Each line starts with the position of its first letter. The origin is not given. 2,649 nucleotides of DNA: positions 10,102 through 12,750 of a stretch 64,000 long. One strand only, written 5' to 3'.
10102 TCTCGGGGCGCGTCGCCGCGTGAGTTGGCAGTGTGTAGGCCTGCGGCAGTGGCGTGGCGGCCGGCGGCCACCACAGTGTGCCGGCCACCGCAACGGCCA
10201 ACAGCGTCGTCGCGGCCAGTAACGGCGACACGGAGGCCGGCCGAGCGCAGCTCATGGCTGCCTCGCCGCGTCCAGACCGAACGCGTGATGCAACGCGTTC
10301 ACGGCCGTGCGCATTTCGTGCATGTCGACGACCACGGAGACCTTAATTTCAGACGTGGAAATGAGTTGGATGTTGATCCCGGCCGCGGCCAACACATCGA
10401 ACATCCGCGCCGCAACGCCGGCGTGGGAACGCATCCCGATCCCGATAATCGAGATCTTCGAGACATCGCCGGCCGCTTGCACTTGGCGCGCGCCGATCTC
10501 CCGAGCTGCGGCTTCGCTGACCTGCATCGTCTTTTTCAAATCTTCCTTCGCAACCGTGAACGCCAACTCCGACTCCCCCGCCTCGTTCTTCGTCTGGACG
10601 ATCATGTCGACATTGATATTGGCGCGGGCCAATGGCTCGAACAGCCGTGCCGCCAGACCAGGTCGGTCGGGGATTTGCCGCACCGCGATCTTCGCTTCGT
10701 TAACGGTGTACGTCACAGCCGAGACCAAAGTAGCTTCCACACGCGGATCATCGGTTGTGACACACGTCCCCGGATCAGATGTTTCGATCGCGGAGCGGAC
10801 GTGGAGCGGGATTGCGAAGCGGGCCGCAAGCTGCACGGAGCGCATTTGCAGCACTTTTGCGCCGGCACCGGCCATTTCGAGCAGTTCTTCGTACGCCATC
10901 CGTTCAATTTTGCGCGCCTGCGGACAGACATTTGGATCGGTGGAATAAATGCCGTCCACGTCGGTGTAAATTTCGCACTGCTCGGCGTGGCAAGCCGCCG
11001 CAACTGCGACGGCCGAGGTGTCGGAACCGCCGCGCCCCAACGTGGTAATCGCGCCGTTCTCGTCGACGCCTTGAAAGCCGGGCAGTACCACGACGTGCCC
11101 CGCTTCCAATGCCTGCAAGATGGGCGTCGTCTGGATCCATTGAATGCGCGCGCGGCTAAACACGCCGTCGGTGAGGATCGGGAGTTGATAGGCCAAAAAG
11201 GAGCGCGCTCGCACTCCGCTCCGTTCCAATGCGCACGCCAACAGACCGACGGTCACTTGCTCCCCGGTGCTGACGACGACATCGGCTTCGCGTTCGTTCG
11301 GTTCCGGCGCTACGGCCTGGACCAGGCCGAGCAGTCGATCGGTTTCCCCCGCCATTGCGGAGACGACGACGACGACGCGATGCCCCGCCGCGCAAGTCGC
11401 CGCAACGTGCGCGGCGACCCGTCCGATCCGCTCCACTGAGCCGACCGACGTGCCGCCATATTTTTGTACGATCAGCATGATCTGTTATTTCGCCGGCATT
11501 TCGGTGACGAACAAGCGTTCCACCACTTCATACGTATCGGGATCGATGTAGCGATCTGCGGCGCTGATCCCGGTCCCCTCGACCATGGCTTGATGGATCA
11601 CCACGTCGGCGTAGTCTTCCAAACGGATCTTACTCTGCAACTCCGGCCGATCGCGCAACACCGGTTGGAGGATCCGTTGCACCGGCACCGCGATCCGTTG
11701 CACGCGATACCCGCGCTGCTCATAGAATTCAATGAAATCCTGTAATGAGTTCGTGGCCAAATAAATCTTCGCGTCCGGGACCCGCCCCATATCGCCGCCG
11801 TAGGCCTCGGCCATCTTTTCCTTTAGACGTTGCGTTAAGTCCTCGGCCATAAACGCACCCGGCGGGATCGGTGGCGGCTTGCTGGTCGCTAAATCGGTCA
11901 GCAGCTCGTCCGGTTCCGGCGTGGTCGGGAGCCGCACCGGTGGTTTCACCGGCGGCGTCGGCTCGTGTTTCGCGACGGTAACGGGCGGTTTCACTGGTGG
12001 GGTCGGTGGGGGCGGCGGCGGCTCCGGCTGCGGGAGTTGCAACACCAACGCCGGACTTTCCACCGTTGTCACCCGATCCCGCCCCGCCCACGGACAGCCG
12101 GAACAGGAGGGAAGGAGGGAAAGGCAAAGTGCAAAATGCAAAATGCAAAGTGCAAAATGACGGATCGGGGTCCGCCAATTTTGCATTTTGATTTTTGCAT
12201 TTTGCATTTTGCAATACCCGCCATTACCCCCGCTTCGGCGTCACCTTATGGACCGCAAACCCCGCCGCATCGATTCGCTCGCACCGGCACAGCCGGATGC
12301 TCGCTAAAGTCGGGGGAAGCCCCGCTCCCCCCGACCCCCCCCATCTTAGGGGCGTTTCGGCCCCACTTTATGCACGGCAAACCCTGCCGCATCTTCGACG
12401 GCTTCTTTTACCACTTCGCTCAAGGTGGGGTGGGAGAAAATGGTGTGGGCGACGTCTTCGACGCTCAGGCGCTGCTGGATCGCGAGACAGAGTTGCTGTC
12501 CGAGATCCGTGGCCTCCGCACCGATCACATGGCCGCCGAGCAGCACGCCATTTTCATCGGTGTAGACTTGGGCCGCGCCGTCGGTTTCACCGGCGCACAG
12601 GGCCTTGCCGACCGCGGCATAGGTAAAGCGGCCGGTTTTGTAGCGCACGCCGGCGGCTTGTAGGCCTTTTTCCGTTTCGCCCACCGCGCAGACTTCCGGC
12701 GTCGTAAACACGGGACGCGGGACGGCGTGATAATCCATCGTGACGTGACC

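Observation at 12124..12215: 90-bp palindrome made of TGCAAAA heptads that encodes the signal peptide and start region of a secreted Pro-rich protein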

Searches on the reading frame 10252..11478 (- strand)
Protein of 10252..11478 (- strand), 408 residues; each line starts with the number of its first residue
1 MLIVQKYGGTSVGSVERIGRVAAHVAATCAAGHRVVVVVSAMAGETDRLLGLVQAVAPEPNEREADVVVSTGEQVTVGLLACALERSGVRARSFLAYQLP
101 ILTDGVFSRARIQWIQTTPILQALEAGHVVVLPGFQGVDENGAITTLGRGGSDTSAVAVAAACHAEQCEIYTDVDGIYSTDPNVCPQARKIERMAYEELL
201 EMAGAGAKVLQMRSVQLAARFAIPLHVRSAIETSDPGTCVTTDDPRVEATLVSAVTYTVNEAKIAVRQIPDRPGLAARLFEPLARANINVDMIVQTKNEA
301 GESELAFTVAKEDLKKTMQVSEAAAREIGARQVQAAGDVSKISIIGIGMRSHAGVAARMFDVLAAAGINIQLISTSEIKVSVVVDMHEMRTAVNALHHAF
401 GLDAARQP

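Call 9: search_protein_families(library=pfam, proteins=[window:10252-11478:-], max_evalue=0.1)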
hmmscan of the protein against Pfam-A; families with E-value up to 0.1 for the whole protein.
window:10252-11478:- (408 aa): 7 families
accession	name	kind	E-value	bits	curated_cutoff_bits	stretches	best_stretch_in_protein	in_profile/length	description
PF00696.33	AA_kinase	-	1.1e-46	159.9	24.9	1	1-229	1-234/234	Amino acid kinase family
PF22468.2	ACT_9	-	7.4e-35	119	27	2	342-400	1-61/61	ACT domain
PF13840.12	ACT_7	-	7.7e-19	67.8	27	2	338-397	5-64/65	ACT domain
PF01842.31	ACT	-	1.9e-17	63.1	27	2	269-318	7-58/66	ACT domain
PF22629.2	ACT_AHAS_ss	-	0.0017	18.9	27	0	271-318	7-56/67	AHAS small subunit-like ACT domain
PF13291.12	ACT_4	-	0.049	14.8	27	0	270-316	14-61/80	ACT domain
PF13399.11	LytR_C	-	0.088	14.2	22.2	0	263-323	3-67/86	LytR cell envelope-related transcriptional attenuator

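Call 23: find_encoding_contigs(protein=window:10252-11478:-, flank=3000, max_places=10)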
Protein window:10252-11478:- (408 aa): 2 contigs read that carry it; 2 places shown.
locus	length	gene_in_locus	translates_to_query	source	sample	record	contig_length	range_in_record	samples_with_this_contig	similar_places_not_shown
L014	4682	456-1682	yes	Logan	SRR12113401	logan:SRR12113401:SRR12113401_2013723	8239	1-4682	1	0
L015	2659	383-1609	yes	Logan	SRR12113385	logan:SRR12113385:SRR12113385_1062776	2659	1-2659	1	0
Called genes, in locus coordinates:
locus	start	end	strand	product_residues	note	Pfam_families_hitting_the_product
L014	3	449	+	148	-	?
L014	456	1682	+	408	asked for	PF00696:AA_kinase, PF01842:ACT, PF22468:ACT_9, PF01842:ACT (weak), PF13840:ACT_7, PF22468:ACT_9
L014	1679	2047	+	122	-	PF12836:HHH_3, PF14520:HHH_5 (faint), PF00633:HHH (faint)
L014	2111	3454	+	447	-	PF13557:Phenol_MetA_deg (weak), PF00691:OmpA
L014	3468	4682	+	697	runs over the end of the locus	PF17191:RecG_wedge, PF01336:tRNA_anti-codon (weak), PF00270:DEAD, PF04851:ResIII, PF00271:Helicase_C, PF19833:RecG_dom3_C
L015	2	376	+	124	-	?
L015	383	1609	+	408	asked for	PF00696:AA_kinase, PF01842:ACT, PF22468:ACT_9, PF01842:ACT (weak), PF13840:ACT_7, PF22468:ACT_9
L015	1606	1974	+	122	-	PF12836:HHH_3, PF14520:HHH_5 (faint), PF00633:HHH (faint)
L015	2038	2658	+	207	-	?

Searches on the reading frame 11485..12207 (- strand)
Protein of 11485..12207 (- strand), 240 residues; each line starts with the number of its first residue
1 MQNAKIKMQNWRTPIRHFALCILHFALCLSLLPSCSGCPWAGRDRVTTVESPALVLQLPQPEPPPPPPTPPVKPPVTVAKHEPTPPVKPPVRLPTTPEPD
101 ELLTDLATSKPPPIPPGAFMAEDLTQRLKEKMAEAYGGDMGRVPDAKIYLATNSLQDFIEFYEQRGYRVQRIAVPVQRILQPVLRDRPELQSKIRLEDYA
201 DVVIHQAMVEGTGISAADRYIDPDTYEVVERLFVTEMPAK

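Call 9: search_protein_families(library=pfam, proteins=[window:11485-12207:-], max_evalue=0.1)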
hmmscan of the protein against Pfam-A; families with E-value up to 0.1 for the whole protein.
window:11485-12207:- (240 aa): 0 families

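Call 10: search_protein_families(library=ncbifam, proteins=[window:11485-12207:-], max_evalue=1)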
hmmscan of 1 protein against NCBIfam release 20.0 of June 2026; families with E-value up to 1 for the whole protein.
window:11485-12207:- (240 aa): 0 families

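Call 11: find_homologous_proteins(query=window:11485-12207:-, max_evalue=0.001)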
Query window:11485-12207:- (240 aa): 16 proteins with E <= 0.001 among 1310 candidates.
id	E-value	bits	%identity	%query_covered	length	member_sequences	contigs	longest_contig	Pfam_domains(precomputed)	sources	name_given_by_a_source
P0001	3.2e-77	277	57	98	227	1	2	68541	-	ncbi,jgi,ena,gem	-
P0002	2.5e-73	265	57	85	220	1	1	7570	-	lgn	-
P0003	3.3e-72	261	61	86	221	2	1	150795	-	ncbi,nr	ncbi:MAG: hypothetical protein HYV02_04915 [Deltaproteobacteria bacterium]|nr:hypothetical protein [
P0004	5.5e-72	260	58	85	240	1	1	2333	-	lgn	-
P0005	1.4e-69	252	55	89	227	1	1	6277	-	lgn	-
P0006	2.0e-68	248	70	57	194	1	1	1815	-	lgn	-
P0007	3.2e-66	241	53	97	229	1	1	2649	-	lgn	-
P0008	9.2e-66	240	67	58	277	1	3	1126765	-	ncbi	-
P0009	2.6e-63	232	52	94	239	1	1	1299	-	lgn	-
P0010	9.3e-62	227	52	94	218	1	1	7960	-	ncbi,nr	ncbi:MAG: hypothetical protein HYV03_04970 [Deltaproteobacteria bacterium]|nr:hypothetical protein [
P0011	5.0e-60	221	69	58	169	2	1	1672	-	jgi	-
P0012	1.4e-59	220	60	60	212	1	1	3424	-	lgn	-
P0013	7.0e-58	214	69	59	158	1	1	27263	-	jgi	jgi:hypothetical protein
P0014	8.2e-58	214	49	90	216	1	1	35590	-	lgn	-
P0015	8.9e-58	214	46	92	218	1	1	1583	-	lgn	-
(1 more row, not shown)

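Call 14: find_encoding_contigs(protein=P0001, flank=6000, max_places=3)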
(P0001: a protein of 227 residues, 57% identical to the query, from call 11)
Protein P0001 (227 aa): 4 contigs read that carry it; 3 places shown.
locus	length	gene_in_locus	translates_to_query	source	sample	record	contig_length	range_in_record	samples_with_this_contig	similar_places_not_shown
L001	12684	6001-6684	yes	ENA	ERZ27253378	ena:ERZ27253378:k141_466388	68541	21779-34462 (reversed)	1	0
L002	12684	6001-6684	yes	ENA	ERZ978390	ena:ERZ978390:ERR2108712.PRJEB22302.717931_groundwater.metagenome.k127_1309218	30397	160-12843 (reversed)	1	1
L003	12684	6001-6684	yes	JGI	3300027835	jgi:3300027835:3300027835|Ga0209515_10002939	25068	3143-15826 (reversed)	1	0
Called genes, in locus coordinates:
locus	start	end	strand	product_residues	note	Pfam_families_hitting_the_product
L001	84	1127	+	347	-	PF03462:PCRF, PF00472:RF-1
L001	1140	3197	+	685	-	-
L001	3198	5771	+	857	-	PF08335:GlnD_UR_UTase, PF01842:ACT (faint)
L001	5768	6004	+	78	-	-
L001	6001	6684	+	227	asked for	-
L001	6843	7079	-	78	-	-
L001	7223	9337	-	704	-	-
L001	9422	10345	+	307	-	PF17761:DUF1016_N, PF06250:YhcG_C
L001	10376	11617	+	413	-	PF00696:AA_kinase, PF01842:ACT (weak), PF22468:ACT_9, PF13840:ACT_7, PF22468:ACT_9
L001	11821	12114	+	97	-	PF12836:HHH_3, PF00633:HHH (faint)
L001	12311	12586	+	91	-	PF11731:Cdd1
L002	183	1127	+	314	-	PF03462:PCRF, PF00472:RF-1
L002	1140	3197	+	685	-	-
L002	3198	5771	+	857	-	PF08335:GlnD_UR_UTase, PF01842:ACT (faint)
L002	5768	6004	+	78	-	-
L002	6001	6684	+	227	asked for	-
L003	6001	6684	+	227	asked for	-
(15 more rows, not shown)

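Call 15: find_encoding_contigs(protein=P0009, flank=6000, max_places=3)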
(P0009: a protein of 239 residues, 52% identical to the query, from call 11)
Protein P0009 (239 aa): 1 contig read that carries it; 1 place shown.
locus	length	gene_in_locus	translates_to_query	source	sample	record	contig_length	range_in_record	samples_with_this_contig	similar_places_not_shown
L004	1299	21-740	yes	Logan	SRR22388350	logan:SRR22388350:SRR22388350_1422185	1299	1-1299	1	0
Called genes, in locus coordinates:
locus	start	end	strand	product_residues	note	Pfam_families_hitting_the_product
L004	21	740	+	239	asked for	-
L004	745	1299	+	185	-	?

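Call 20: find_related_loci(query=A1, collection=genome_contigs, flank=3000)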
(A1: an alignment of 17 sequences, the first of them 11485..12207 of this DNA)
Query A1 (240 aa) in genome_contigs; peptide patterns used: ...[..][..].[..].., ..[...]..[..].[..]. (x = any residue, [..] = any of these).
53 stretches matched a pattern; 8 encode a relative of the query (tblastn E <= 1e-3); 8 distinct loci.
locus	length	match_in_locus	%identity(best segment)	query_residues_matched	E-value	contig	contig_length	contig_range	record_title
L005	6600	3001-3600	61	34-240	4e-67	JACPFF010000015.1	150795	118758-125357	MAG: Deltaproteobacteria bacterium isolate NC_groundwater_354_Ag_B-0.1um_58_14 GD18-4_B1_scaffold_889183, whole genome s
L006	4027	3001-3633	52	16-240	5e-64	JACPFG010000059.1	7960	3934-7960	MAG: Deltaproteobacteria bacterium isolate NC_groundwater_355_Ag_B-0.1um_58_8 GD18-4_B1_scaffold_418949, whole genome sh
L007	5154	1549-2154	35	22-235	1e-37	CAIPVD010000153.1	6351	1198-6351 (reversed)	MAG: uncultured delta proteobacterium isolate AlinenLipids_bin-3264 genome assembly, contig: bin-3264:153/379, whole gen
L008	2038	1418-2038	34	21-225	2e-37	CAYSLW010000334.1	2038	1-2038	MAG TPA_asm: uncultured Candidatus Methanoperedens sp. isolate SRP256446_co1_57 genome assembly, contig: NODE_51771_leng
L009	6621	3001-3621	36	16-235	5e-37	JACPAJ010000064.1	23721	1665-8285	MAG: Deltaproteobacteria bacterium isolate NC_groundwater_228_Ag_S-0.2um_45_8 S5_GD2017_2_S2_scaffold_1923, whole genome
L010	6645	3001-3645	36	23-238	8e-36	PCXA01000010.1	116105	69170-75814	MAG: Deltaproteobacteria bacterium CG11_big_fil_rev_8_21_14_0_20_47_16 CG11_8_21_14_0.20_scaffold_37_c, whole genome sho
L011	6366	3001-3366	48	114-235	2e-34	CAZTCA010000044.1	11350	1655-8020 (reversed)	MAG TPA_asm: uncultured Pseudomonadota bacterium isolate binchicken_co387_132 genome assembly, contig: NODE_7456_length_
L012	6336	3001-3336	49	124-235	9e-32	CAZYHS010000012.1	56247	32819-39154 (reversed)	MAG TPA_asm: uncultured Pseudomonadota bacterium isolate SRP263991_co7_362 genome assembly, contig: NODE_516_length_5624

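Call 69: search_solved_structures(query=A1, max_evalue=1)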
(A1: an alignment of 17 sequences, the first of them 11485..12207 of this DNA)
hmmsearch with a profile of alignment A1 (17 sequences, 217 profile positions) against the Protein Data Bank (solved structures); distinct sequences matched with E-value up to 1: 0.

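Call 71: predict_structure(alignment_id=A1)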
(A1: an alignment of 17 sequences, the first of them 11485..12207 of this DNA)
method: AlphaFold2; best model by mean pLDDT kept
length: 240 residues; sequences in the alignment: 17
mean_pLDDT: 79.6   pTM: 0.55
mean pLDDT of the five models: 79.6, 79.2, 78.8, 77.6, 66.7
residues with pLDDT >= 90: 124; 70-90: 35; 50-70: 58; < 50: 23
segments of 3 or more residues with pLDDT < 50: 1-3, 7-11, 40-48
pLDDT, mean of each block of 10 residues (from residue 1): 45 66 86 54 48 61 69 57 56 65 69 91 96 94 95 97 96 97 95 96 97 95 95 90
secondary structure, 60 per line:
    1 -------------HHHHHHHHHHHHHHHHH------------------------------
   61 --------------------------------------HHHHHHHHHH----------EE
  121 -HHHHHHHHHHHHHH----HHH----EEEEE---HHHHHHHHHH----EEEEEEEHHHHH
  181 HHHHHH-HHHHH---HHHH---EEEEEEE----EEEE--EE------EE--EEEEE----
elements in order: H14-30 H99-108 H122-135 E147-151 H155-164 E169-175 H176-186 H188-192 H196-199 E203-209 E214-217 E232-236
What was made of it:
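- AlphaFold models residues 14-30 as a helix (call 71).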

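Call 73: fold_search(model_id=the predicted structure, library=pdb)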
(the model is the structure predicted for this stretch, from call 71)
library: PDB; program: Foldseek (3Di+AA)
matches with E <= 10: 403; with E <= 0.001: 0
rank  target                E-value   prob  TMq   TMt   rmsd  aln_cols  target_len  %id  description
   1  6kod_A                1.3e-01  0.47  0.16  0.10   8.0        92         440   12  Cu(II) complex of HOCl-induced flavoprotein disulfide reductase RclA C43S mutant from Escherichia coli (released 2020-02-05)
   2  6kyy_D                2.1e-01  0.21  0.17  0.10  10.2       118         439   11  Cu(II) complex of HOCl-induced flavoprotein disulfide reductase RclA from Escherichia coli (released 2020-02-05)
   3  6a8u_A                2.2e-01  0.10  0.14  0.20  14.8       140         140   10  PhoQ sensor domain (wild type): analysis of internal cavity (released 2019-01-30)
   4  6a8v_B                2.7e-01  0.10  0.11  0.16  15.2        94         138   11  PhoQ sensor domain (D179R mutant): analysis of internal cavity (released 2019-01-30)
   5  5xkl                  2.7e-01  0.04  0.10  0.09  13.4       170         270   10  Crystal structure of Rv0289/EspG3 from the ESX-3 type VII secretion system of M. tuberculosis (released 2018-05-16)
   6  6obt                  3.6e-01  0.05  0.09  0.09  16.1       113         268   10  Structural insights into dehydratase substrate selection for the borrelidin and fluvirucin polyketide synthases (released 2019-06-05)
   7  4w4l_C                4.3e-01  0.05  0.11  0.09  12.4       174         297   13  Crystal structure of EspG5 in complex with PE25 and PPE41 from the ESX-5 type VII secretion system of M. tuberculosis (released 2014-10-01)
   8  6a8v_A                4.6e-01  0.07  0.12  0.17  15.2       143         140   10  PhoQ sensor domain (D179R mutant): analysis of internal cavity (released 2019-01-30)
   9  1914                  4.6e-01  0.06  0.12  0.16  16.9       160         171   12  SIGNAL RECOGNITION PARTICLE ALU RNA BINDING HETERODIMER, SRP9/14 (released 1998-12-30)
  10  1yax_B                5.2e-01  0.11  0.12  0.19  14.1        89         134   13  Cystal structure Analysis of S.typhimurium PhoQ sensor domain with Calcium (released 2005-12-27)
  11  3bq8_B                5.2e-01  0.10  0.14  0.21  14.2       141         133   10  Crystal Structure of the E.coli PhoQ Sensor Domain (released 2008-03-25)
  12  4uey_A                6.6e-01  0.10  0.12  0.18  14.3        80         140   15  Structure of the periplasmic domain PhoQ double mutant (W104C-A128C) (released 2015-06-24)
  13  3kd9_A                7.0e-01  0.04  0.10  0.07  13.9        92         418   10  Crystal structure of pyridine nucleotide disulfide oxidoreductase from Pyrococcus horikoshii (released 2009-11-10)
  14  1f5v_A                7.5e-01  0.05  0.13  0.13  12.8       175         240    7  STRUCTURE AND SITE-DIRECTED MUTAGENESIS OF A FLAVOPROTEIN FROM ESCHERICHIA COLI THAT REDUCES NITROCOMPOUNDS. ALTERATIO (released 2001-02-14)
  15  4k3c                  8.4e-01  0.03  0.10  0.06  12.6       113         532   10  The crystal structure of BamA from Haemophilus ducreyi lacking POTRA domains 1-3 (released 2013-09-04)
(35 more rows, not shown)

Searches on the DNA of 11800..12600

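Call 31: search_rna_families(source=window, start=11800, end=12600, threshold=evalue, max_evalue=10)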
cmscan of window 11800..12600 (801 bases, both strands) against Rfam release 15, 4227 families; matches with E-value up to 10: 19.
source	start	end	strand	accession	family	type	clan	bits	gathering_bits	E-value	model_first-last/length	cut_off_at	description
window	12096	12239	+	RF04119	MIR1858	Gene; miRNA;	-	33.8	137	0.00083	1-197/197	no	MIR1858 microRNA precursor family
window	12126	12210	+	RF03743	MIR7696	Gene; miRNA;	-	32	83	0.00046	1-88/88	no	MIR7696 microRNA precursor family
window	12098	12238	-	RF04173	MIR847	Gene; miRNA;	-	30.8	184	0.00019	1-164/164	no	MIR847 microRNA precursor family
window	12133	12203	-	RF03745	mir-2063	Gene; miRNA;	-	30.7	100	0.0012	1-77/77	no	mir-2063 microRNA precursor family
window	12130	12213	-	RF03743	MIR7696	Gene; miRNA;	-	30.5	83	0.0012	1-88/88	no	MIR7696 microRNA precursor family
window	12125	12218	+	RF00969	mir-556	Gene; miRNA;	-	28.8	84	0.004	1-88/88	no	mir-556 microRNA precursor family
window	12107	12231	-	RF04159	MIR1437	Gene; miRNA;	-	28.2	168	0.013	1-192/192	no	MIR1437 microRNA precursor family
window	12122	12214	-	RF04210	MIR8643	Gene; miRNA;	-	23.7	135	0.031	1-150/150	no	MIR8643 microRNA precursor family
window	12130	12206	-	RF00899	mir-235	Gene; miRNA;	-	21.4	75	0.27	1-77/77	no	mir-235 microRNA precursor family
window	12128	12212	-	RF00708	mir-450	Gene; miRNA;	-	20.1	60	1.6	1-78/78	no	mir-450 microRNA precursor family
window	12135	12218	-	RF02495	ohsC_RNA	Gene; antitoxin;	-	17.8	50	7.3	1-77/77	no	Oppression of Hydrophobic ORF by sRNA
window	12364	12390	-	RF01107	SBRMV1_UPD-PKf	Cis-reg;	-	17.4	39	2.2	1-27/27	no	Pseudoknot of upstream pseudoknot domain (UPD) of the 3'UTR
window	11993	12086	+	RF01695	C4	Gene; antisense;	CL00128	17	45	2.4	1-87/87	no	C4 antisense RNA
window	12000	12095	-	RF03206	mir-3102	Gene; miRNA;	-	16.8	61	7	1-104/104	no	mir-3102 microRNA precursor family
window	12021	12097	+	RF03447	mir-1231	Gene; miRNA;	-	15.9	80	5.5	1-86/86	no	mir-1231 microRNA precursor family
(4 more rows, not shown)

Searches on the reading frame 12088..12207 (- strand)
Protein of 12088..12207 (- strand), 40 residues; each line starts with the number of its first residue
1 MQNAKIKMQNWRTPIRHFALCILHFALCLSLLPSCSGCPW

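Call 54: search_protein_representatives(protein=window:12088-12207:-)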
Query: 40 residues. Proteins with E-value up to 0.001 (for the whole library): 8; up to 1e-10: 0; up to 1e-30: 0. The best 8 are listed.
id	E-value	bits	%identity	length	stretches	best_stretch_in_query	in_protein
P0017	6.8e-06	41.4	64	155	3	14-28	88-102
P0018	1.0e-05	40.8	49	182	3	6-31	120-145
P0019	4.8e-05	38.8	63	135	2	1-31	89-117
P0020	5.1e-05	38.7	63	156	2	1-26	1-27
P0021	5.3e-05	38.6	36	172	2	2-31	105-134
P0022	8.6e-05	38.0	47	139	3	6-34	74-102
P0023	8.0e-04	35.0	59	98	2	8-32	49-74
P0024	9.0e-04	34.8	74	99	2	1-27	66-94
